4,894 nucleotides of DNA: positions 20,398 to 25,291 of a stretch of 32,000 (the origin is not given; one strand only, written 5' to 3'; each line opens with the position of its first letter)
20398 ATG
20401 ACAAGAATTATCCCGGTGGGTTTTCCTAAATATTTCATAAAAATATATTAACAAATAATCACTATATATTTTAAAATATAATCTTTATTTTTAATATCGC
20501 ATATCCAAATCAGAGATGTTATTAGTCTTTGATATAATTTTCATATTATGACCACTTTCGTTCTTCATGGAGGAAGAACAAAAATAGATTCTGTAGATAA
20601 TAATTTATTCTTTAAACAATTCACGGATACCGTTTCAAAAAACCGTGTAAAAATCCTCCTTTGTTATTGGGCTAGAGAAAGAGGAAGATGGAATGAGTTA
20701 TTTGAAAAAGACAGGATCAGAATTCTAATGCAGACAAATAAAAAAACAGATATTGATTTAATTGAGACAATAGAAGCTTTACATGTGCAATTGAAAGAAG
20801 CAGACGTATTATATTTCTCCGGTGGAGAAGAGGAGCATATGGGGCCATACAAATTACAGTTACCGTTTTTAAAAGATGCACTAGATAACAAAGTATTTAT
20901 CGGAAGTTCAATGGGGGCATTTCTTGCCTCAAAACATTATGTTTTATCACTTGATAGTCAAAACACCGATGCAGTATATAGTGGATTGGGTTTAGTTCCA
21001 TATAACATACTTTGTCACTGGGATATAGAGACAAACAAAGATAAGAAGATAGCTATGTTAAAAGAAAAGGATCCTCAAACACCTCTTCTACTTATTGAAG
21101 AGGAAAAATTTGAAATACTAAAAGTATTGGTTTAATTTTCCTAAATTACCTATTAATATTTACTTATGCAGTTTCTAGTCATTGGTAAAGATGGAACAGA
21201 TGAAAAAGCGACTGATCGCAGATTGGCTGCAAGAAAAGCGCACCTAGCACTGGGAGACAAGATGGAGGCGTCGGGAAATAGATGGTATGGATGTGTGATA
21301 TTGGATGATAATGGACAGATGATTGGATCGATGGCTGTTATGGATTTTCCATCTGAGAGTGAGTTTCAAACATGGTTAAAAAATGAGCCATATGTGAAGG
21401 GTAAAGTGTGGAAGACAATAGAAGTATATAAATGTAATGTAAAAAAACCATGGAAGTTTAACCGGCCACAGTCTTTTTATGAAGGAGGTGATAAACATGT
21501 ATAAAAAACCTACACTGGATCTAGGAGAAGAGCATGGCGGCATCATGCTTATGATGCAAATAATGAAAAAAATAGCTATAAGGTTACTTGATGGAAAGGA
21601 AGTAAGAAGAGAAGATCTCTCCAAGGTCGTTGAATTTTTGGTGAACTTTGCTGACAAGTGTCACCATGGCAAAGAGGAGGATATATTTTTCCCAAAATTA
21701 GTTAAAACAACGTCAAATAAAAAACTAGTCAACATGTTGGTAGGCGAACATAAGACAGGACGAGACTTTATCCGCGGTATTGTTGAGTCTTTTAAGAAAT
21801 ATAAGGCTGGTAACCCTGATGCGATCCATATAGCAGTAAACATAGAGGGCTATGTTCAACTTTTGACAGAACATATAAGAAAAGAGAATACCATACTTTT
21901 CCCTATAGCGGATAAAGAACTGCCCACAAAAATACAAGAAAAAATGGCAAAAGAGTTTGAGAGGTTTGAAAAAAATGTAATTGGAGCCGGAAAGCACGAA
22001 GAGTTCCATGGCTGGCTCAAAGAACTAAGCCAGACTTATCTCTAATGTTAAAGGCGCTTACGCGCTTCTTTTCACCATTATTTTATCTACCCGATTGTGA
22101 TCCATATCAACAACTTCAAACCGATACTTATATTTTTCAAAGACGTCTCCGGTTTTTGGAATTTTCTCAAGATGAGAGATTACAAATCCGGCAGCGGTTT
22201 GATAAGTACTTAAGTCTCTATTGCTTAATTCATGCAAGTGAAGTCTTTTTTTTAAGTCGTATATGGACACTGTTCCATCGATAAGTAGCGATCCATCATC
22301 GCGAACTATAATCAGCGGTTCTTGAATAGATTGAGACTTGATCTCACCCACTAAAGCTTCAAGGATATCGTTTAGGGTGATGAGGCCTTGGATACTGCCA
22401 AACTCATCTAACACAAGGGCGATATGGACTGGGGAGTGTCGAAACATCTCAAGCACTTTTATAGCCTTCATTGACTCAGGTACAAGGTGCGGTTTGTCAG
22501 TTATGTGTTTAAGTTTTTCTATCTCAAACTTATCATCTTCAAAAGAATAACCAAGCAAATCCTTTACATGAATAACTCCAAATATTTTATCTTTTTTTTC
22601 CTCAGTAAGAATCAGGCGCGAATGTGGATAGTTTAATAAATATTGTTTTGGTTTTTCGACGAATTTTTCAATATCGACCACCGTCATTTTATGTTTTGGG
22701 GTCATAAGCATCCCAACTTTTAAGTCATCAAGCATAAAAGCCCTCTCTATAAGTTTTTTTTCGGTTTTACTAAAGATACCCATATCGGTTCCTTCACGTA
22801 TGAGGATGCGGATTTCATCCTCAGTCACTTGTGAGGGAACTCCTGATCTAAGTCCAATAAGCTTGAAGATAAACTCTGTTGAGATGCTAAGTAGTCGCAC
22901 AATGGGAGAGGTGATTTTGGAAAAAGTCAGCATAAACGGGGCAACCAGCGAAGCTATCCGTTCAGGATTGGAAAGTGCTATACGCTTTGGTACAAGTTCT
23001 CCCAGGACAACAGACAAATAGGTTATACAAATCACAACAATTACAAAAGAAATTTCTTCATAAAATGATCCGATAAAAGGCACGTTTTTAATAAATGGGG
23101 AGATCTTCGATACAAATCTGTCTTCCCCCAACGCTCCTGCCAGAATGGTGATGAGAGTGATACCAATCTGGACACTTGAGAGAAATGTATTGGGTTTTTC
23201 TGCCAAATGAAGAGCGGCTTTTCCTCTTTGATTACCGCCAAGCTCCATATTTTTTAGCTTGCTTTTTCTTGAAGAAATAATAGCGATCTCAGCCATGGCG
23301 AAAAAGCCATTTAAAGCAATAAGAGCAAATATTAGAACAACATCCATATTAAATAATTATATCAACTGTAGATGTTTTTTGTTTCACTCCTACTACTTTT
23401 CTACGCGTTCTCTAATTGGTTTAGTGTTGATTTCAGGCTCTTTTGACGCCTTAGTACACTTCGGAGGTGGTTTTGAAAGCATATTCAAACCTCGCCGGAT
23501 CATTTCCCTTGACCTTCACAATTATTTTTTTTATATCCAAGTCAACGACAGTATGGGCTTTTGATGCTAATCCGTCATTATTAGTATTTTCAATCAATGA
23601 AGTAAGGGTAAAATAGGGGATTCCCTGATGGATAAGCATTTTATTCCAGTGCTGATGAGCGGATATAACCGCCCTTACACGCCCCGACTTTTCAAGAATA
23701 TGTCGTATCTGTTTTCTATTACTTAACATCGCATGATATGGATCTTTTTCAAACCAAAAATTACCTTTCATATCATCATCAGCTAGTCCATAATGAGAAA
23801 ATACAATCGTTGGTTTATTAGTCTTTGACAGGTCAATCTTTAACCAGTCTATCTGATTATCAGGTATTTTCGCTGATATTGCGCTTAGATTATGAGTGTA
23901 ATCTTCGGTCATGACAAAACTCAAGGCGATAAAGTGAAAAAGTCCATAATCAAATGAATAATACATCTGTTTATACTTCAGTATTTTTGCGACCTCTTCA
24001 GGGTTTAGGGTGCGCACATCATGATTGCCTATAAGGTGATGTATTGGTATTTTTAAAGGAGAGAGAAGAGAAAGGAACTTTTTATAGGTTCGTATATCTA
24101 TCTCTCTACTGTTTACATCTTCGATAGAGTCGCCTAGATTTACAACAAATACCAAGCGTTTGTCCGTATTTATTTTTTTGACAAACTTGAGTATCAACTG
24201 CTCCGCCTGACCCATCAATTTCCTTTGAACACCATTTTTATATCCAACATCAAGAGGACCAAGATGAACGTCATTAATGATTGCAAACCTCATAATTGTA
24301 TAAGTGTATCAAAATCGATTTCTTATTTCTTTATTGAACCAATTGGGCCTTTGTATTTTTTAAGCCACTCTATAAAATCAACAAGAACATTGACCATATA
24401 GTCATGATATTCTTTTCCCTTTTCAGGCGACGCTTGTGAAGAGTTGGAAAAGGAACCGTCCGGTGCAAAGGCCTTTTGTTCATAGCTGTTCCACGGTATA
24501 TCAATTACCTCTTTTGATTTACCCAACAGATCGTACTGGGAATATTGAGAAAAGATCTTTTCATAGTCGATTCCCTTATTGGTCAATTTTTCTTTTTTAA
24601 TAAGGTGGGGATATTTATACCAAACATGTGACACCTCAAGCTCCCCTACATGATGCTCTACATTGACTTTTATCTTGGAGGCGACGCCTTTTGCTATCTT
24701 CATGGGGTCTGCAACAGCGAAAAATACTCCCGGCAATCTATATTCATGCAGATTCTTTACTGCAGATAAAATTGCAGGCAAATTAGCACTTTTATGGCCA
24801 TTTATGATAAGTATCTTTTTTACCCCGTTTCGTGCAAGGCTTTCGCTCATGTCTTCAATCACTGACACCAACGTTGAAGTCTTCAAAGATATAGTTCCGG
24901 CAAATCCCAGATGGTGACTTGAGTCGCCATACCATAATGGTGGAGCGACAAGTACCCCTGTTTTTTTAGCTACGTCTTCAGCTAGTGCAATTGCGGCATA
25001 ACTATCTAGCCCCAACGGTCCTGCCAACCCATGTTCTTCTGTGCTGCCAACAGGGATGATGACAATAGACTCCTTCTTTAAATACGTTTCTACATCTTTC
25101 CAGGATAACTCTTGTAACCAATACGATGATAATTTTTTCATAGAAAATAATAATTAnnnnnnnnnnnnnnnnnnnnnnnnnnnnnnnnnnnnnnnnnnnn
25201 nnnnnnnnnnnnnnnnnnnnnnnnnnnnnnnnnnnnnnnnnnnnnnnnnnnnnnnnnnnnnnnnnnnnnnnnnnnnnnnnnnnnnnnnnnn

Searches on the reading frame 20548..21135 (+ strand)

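Call 30: search_protein_families(library=pfam, max_evalue=0.001, proteins=[window:20548-21135:+])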
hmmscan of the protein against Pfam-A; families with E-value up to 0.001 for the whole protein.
window:20548-21135:+ (195 aa): 1 family
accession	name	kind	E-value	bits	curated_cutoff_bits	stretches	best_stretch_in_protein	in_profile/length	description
PF03575.23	Peptidase_S51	-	9.4e-10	38.9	23.9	1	15-187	12-194/206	Peptidase family S51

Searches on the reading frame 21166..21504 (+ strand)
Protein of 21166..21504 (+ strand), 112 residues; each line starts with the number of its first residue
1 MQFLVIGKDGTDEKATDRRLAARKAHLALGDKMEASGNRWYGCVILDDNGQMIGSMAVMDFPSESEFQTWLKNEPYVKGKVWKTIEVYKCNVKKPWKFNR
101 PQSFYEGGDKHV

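Call 30: search_protein_families(library=pfam, max_evalue=0.001, proteins=[window:21166-21504:+])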
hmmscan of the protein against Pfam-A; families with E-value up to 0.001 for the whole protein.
window:21166-21504:+ (112 aa): 1 family
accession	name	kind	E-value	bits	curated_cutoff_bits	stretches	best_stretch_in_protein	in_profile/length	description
PF03795.20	YCII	-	1.2e-08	35.8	24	1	1-89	1-93/95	YCII-related domain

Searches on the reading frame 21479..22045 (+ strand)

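Call 30: search_protein_families(library=pfam, max_evalue=0.001, proteins=[window:21479-22045:+])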
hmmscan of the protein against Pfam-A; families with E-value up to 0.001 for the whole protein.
window:21479-22045:+ (188 aa): 1 family
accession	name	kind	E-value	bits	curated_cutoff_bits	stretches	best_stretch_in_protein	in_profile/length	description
PF01814.28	Hemerythrin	-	2.8e-16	60.6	25.3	1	17-144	8-127/127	Hemerythrin HHE cation binding domain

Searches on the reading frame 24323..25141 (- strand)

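Call 31: search_protein_families(library=pfam, max_evalue=0.001, proteins=[window:24323-25141:-])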
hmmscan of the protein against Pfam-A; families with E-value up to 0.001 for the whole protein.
window:24323-25141:- (272 aa): 1 family
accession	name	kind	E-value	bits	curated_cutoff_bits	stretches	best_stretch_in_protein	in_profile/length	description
PF02633.19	Creatininase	-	1.4e-56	192.1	31.3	1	10-257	1-238/238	Creatinine amidohydrolase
